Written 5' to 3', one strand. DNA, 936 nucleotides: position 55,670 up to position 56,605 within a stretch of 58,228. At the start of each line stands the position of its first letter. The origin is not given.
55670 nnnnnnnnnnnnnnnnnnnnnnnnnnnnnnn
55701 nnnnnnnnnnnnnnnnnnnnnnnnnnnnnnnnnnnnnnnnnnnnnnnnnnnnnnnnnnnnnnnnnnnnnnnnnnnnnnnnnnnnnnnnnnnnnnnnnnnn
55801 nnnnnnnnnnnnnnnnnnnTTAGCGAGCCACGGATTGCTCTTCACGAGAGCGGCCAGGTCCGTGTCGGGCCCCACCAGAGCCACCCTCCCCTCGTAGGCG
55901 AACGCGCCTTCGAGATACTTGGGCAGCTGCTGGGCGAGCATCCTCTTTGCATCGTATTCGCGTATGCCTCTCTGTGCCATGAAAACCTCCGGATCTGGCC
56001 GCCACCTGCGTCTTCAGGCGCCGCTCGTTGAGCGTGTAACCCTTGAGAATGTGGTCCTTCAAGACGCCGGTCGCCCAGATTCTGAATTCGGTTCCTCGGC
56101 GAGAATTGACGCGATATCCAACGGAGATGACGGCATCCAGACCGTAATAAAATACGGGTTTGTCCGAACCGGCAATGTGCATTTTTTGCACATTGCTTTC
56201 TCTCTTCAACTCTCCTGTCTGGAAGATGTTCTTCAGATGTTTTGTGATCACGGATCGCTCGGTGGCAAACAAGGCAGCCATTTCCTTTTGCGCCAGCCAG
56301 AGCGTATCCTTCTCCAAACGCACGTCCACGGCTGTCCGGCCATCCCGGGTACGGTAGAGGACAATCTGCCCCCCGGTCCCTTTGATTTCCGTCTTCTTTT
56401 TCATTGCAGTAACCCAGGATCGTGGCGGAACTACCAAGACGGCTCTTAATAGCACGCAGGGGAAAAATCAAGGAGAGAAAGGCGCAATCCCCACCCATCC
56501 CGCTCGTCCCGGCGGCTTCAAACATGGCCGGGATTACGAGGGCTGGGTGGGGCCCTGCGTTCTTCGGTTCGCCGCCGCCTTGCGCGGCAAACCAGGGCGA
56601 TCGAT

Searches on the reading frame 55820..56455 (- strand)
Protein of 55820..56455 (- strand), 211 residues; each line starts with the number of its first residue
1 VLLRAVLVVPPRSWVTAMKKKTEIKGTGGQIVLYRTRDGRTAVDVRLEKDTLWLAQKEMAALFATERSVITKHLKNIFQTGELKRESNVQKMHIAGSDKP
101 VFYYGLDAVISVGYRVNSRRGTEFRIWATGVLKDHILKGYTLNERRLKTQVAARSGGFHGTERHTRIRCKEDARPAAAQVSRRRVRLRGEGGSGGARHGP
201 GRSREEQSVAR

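Call 5: search_protein_families(library=pfam, proteins=[window:55820-56455:-])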
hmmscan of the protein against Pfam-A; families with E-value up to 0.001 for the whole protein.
window:55820-56455:- (211 aa): 1 family
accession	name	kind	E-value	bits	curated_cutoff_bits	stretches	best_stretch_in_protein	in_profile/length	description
PF13310.11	Virulence_RhuM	-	1.3e-19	71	33.7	1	97-153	17-73/252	Virulence protein RhuM family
